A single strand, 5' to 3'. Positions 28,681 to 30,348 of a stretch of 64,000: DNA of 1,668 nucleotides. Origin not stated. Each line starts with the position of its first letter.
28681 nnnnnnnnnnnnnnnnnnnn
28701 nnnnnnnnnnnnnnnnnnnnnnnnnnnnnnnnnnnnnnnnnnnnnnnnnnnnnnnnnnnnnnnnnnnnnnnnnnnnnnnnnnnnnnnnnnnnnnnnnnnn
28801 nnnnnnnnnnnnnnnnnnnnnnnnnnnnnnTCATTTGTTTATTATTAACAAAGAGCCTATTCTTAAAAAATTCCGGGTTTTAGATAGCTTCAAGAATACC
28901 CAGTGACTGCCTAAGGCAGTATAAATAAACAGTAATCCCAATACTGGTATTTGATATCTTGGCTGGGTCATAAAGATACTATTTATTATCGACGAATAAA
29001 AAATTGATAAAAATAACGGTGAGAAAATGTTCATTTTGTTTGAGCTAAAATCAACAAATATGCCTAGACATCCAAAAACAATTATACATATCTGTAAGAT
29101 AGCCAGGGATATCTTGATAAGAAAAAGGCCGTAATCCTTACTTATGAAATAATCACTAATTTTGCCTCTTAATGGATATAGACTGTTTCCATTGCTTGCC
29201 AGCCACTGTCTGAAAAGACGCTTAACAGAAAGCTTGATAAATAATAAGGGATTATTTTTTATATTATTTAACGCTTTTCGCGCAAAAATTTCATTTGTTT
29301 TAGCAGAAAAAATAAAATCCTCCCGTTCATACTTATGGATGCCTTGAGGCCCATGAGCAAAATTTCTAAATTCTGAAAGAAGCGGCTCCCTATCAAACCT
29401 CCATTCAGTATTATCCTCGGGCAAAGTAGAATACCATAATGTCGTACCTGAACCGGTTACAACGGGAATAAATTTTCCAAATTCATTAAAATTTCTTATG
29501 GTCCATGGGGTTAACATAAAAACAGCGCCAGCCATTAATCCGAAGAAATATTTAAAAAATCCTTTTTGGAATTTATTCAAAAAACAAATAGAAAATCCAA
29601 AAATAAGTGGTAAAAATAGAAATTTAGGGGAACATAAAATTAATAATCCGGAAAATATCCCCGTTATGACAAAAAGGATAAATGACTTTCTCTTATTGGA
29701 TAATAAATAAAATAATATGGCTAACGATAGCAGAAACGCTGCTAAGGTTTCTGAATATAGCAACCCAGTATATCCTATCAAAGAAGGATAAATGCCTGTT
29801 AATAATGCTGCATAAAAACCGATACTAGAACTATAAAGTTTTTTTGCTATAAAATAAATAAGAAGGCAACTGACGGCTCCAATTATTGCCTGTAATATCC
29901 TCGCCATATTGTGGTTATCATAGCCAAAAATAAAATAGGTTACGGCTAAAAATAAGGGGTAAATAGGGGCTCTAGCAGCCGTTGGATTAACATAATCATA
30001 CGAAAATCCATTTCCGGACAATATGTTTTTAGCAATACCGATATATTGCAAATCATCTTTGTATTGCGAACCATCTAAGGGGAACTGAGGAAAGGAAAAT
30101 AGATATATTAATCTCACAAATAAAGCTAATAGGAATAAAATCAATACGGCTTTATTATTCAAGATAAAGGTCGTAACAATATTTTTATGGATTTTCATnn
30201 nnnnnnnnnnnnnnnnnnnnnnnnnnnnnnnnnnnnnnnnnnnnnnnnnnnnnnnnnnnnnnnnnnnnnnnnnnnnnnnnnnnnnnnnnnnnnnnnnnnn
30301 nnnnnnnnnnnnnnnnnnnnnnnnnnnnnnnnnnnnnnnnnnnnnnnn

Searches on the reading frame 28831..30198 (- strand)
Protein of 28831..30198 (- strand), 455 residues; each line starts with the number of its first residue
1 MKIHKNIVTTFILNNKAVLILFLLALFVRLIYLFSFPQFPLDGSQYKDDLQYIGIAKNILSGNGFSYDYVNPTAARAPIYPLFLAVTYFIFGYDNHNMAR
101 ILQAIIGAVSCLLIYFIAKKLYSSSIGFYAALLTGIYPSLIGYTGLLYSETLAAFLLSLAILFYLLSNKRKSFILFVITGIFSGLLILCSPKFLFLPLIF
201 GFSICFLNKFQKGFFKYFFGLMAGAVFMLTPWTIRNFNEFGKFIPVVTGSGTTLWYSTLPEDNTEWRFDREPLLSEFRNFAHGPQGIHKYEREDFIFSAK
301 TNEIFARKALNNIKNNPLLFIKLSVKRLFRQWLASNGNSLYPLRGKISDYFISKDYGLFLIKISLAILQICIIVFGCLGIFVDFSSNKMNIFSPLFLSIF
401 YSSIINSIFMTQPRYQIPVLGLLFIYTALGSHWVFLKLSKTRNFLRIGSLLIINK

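Call 3: search_protein_families(library=pfam, proteins=[window:28831-30198:-])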
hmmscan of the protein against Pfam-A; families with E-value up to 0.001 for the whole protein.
window:28831-30198:- (455 aa): 2 families
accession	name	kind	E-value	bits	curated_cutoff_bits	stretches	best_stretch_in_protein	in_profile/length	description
PF13231.12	PMT_2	-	9.8e-09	36.1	26.1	1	76-228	2-155/160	Dolichyl-phosphate-mannose-protein mannosyltransferase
PF02516.20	STT3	-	9.6e-05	22.5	24.5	1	83-192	82-195/405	Oligosaccharyl transferase STT3, N-terminal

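Call 4: search_protein_families(library=ncbifam, proteins=[window:28831-30198:-])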
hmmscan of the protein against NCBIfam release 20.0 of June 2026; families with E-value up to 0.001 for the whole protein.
window:28831-30198:- (455 aa): 2 families
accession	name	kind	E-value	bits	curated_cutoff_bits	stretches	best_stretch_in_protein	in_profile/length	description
NF047440.1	LA3751_2_3_fam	subfamily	2.2e-05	23.5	200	1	79-245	84-249/460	LA_3751/LA_3752 family putative glycosyltransferase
TIGR03663.1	TIGR03663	subfamily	0.0002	20.5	126.25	1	65-211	44-186/435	flippase activity-associated protein Agl23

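Call 11: find_homologous_proteins(query=window:28831-30198:-)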
Query window:28831-30198:- (455 aa): 165 proteins with E <= 0.001 among 8000 candidates; the best 120 are listed.
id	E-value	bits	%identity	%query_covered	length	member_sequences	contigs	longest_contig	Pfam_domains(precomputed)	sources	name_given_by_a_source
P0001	2.0e-295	998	100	100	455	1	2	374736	PF13231.13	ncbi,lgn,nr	ncbi:MAG: glycosyltransferase family 39 protein [Candidatus Omnitrophica bacterium]|nr:glycosyltrans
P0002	2.7e-190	651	70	95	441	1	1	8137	PF13231.13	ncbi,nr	ncbi:MAG: glycosyltransferase family 39 protein [Candidatus Omnitrophota bacterium]|nr:glycosyltrans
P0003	4.0e-189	647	70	95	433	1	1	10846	PF13231.13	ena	-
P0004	1.1e-187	643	70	94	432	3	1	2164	PF13231.13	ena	-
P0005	2.4e-187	642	68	95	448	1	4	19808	PF13231.13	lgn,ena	-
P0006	7.4e-187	640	72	88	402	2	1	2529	PF13231.13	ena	-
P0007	6.3e-182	624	69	95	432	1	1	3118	PF13231.13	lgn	-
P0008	1.5e-177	609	65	93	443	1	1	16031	PF13231.13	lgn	-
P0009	6.2e-177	607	65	95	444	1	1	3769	PF13231.13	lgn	-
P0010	1.5e-175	603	66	91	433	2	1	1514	PF13231.13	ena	-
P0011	7.7e-172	591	66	92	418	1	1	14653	PF13231.13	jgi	jgi:4-amino-4-deoxy-L-arabinose transferase-like glycosyltransferase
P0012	4.7e-170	585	63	95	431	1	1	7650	PF13231.13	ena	-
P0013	2.4e-153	530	60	89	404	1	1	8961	PF13231.13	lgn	-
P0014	6.7e-145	502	56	97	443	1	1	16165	PF13231.13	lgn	-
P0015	3.0e-138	480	54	96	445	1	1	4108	PF13231.13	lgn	-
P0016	5.2e-136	472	55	87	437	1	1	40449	PF13231.13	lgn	-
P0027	1.0e-40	158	28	92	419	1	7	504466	PF13231.13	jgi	-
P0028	1.1e-37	148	29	86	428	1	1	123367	PF02366.25,PF13231.13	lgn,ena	-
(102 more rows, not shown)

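Call 13: find_encoding_contigs(protein=P0016, flank=10000, max_places=3)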
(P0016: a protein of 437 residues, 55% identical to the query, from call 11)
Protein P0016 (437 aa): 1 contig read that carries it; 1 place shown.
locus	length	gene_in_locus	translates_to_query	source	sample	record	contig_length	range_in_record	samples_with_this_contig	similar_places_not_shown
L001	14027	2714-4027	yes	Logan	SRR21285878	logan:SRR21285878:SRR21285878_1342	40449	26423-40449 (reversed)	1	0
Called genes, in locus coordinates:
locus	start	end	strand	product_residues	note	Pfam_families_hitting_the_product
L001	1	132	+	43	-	?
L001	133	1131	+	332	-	PF01087:GalP_UDP_transf, PF01230:HIT (faint), PF16285:DUF4931_N, PF16268:DUF4921, PF02744:GalP_UDP_tr_C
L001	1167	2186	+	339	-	PF00044:Gp_dh_N, PF02800:Gp_dh_C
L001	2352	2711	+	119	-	PF01047:MarR (faint), PF13412:HTH_24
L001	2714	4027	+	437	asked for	PF13231:PMT_2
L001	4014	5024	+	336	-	PF00535:Glycos_transf_2, PF10111:Glyco_tranf_2_2, PF13506:Glyco_transf_21, PF13641:Glyco_tranf_2_3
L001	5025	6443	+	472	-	PF02310:B12-binding, PF04055:Radical_SAM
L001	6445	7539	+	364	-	PF04055:Radical_SAM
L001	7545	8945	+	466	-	PF02310:B12-binding, PF04055:Radical_SAM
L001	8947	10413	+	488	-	PF02310:B12-binding, PF04055:Radical_SAM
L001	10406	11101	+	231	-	PF00535:Glycos_transf_2, PF10111:Glyco_tranf_2_2 (weak)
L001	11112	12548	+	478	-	PF02310:B12-binding, PF04055:Radical_SAM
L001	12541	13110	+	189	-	PF13580:SIS_2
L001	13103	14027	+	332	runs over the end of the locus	PF01073:3Beta_HSD, PF01370:Epimerase, PF02719:Polysacc_synt_2, PF04321:RmlD_sub_bind, PF05368:NmrA, PF07993:NAD_binding_4, PF13460:NAD_binding_10, PF16363:GDP_Man_Dehyd, +1 more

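Call 14: find_encoding_contigs(protein=P0005, flank=10000, max_places=3)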
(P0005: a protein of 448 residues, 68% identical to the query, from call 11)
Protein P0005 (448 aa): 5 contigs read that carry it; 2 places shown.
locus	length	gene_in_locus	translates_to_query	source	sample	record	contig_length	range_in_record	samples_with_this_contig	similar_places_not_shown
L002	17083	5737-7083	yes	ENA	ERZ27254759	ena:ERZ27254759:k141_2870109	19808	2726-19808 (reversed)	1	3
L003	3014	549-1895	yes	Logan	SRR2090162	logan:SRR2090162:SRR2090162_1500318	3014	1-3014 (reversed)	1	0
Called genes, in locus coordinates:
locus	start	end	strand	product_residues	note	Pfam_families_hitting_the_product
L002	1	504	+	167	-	?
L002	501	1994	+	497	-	PF04932:Wzy_C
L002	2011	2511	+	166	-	PF02357:NusG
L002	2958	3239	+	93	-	-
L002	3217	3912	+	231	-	PF08843:AbiEii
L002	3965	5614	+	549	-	PF07719:TPR_2 (faint), PF13432:TPR_16 (faint), PF21033:RMD1-3 (faint), PF13414:TPR_11 (faint), PF13431:TPR_17 (faint), PF28559:TPR_SusR (faint), PF10602:RPN7 (faint), PF14559:TPR_19 (weak), +9 more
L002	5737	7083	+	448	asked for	PF13231:PMT_2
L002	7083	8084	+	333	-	PF00535:Glycos_transf_2, PF10111:Glyco_tranf_2_2, PF13641:Glyco_tranf_2_3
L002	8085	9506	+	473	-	PF02310:B12-binding, PF04055:Radical_SAM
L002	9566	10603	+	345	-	PF04055:Radical_SAM (weak), PF13186:SPASM (weak)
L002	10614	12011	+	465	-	PF02310:B12-binding, PF04055:Radical_SAM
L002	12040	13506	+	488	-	PF02310:B12-binding, PF04055:Radical_SAM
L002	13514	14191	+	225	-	PF00535:Glycos_transf_2, PF10111:Glyco_tranf_2_2, PF13641:Glyco_tranf_2_3 (weak)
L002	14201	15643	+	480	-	PF02310:B12-binding, PF04055:Radical_SAM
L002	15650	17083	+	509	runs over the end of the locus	PF02310:B12-binding, PF04055:Radical_SAM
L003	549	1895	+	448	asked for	PF13231:PMT_2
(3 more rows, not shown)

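Call 15: find_encoding_contigs(protein=P0008, flank=10000, max_places=2)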
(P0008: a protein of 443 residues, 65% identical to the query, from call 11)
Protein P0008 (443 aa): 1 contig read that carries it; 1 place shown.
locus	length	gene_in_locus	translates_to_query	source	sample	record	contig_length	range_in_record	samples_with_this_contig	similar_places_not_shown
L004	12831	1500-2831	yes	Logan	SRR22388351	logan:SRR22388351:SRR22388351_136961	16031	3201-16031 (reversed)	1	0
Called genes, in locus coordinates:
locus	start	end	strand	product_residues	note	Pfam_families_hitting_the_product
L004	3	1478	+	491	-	?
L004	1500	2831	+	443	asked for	PF13231:PMT_2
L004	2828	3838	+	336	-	PF00535:Glycos_transf_2, PF10111:Glyco_tranf_2_2, PF13641:Glyco_tranf_2_3 (weak)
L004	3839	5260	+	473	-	PF02310:B12-binding, PF04055:Radical_SAM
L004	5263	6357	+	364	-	PF04055:Radical_SAM, PF13186:SPASM (weak)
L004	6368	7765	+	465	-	PF02310:B12-binding, PF04055:Radical_SAM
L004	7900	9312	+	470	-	PF02310:B12-binding, PF04055:Radical_SAM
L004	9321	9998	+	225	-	PF00535:Glycos_transf_2, PF10111:Glyco_tranf_2_2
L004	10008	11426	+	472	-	PF02310:B12-binding, PF04055:Radical_SAM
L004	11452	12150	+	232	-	PF13489:Methyltransf_23, PF08241:Methyltransf_11, PF08242:Methyltransf_12 (weak), PF13649:Methyltransf_25, PF13847:Methyltransf_31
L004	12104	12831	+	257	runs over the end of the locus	PF02353:CMAS (weak), PF01728:FtsJ (weak), PF13489:Methyltransf_23, PF07021:MetW, PF13649:Methyltransf_25, PF13847:Methyltransf_31, PF08241:Methyltransf_11, PF08242:Methyltransf_12, +4 more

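Call 16: find_encoding_contigs(protein=P0014, flank=10000, max_places=2)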
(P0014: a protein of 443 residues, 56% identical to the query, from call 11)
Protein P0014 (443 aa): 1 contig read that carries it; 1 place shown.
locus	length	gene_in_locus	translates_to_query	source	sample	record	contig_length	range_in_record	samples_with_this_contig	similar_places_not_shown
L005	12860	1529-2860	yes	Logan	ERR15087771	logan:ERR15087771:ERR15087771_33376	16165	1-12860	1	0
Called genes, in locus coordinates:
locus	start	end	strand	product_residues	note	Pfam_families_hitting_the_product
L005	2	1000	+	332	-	?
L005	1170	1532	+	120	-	PF01047:MarR (weak), PF13412:HTH_24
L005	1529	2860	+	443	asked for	PF13231:PMT_2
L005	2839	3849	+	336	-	PF00535:Glycos_transf_2, PF10111:Glyco_tranf_2_2, PF13506:Glyco_transf_21 (weak), PF13641:Glyco_tranf_2_3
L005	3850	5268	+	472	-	PF02310:B12-binding, PF13353:Fer4_12 (faint), PF04055:Radical_SAM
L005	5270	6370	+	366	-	PF04055:Radical_SAM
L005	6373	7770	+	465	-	PF02310:B12-binding, PF04055:Radical_SAM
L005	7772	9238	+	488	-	PF02310:B12-binding, PF04055:Radical_SAM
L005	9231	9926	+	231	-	PF00535:Glycos_transf_2, PF10111:Glyco_tranf_2_2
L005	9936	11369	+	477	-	PF02310:B12-binding, PF04055:Radical_SAM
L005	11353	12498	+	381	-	PF04055:Radical_SAM, PF13186:SPASM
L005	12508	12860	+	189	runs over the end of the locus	PF13580:SIS_2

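Call 17: find_encoding_contigs(protein=P0011, flank=10000, max_places=2)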
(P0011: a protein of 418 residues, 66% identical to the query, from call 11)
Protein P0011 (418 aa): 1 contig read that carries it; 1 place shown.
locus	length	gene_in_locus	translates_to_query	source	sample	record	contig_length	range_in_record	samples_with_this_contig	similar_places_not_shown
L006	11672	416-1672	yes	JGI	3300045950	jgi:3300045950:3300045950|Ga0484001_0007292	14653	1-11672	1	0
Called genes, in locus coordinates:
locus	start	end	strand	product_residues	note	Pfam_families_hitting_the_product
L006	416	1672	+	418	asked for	PF13231:PMT_2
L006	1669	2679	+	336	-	PF00535:Glycos_transf_2, PF10111:Glyco_tranf_2_2, PF13641:Glyco_tranf_2_3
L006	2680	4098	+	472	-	PF02310:B12-binding, PF04055:Radical_SAM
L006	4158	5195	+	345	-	PF04055:Radical_SAM, PF13186:SPASM (weak)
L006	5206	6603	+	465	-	PF02310:B12-binding, PF04055:Radical_SAM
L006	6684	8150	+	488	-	PF02310:B12-binding, PF04055:Radical_SAM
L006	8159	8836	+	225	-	PF00535:Glycos_transf_2, PF10111:Glyco_tranf_2_2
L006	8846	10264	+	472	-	PF02310:B12-binding, PF04055:Radical_SAM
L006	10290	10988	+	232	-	PF13489:Methyltransf_23, PF08241:Methyltransf_11, PF08242:Methyltransf_12 (weak), PF13649:Methyltransf_25 (weak), PF13847:Methyltransf_31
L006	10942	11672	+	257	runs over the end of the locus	PF02353:CMAS (weak), PF05891:Methyltransf_PK, PF13489:Methyltransf_23, PF07021:MetW, PF13649:Methyltransf_25, PF13847:Methyltransf_31, PF08241:Methyltransf_11, PF08242:Methyltransf_12, +2 more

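Call 18: find_encoding_contigs(protein=P0027, flank=10000, max_places=2)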
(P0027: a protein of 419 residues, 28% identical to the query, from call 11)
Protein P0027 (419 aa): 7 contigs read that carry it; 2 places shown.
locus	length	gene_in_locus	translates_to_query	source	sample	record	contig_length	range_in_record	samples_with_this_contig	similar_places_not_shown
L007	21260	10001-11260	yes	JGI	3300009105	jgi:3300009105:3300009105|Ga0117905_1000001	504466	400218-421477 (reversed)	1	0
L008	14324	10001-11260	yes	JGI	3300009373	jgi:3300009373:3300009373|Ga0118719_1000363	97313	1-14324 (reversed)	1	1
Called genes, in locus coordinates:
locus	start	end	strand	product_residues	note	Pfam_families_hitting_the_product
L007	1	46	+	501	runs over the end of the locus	-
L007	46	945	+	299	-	PF00535:Glycos_transf_2, PF10111:Glyco_tranf_2_2, PF13641:Glyco_tranf_2_3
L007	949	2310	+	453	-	PF02310:B12-binding, PF04055:Radical_SAM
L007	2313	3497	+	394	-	PF13439:Glyco_transf_4, PF13579:Glyco_trans_4_4, PF20706:GT4-conflict (weak), PF00534:Glycos_transf_1, PF13692:Glyco_trans_1_4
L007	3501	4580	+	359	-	PF00657:Lipase_GDSL (weak), PF13472:Lipase_GDSL_2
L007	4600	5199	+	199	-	PF25084:LbH_EIF2B, PF25087:GMPPB_C (faint), PF00132:Hexapep, PF14602:Hexapep_2 (weak)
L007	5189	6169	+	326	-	PF04321:RmlD_sub_bind, PF05368:NmrA (faint), PF01073:3Beta_HSD, PF01370:Epimerase, PF02719:Polysacc_synt_2, PF07993:NAD_binding_4, PF13460:NAD_binding_10, PF16363:GDP_Man_Dehyd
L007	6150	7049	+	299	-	PF01370:Epimerase, PF16363:GDP_Man_Dehyd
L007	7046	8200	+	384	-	PF00534:Glycos_transf_1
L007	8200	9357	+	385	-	PF00535:Glycos_transf_2, PF26629:GT2_TM_C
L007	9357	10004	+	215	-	PF13489:Methyltransf_23, PF01209:Ubie_methyltran (weak), PF08003:Methyltransf_9 (weak), PF07021:MetW, PF13847:Methyltransf_31, PF08241:Methyltransf_11, PF08242:Methyltransf_12, PF13649:Methyltransf_25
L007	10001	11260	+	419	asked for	PF13231:PMT_2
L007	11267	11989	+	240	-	PF00535:Glycos_transf_2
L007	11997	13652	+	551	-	PF13517:FG-GAP_3 (faint)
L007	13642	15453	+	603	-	PF13231:PMT_2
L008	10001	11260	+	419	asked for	PF13231:PMT_2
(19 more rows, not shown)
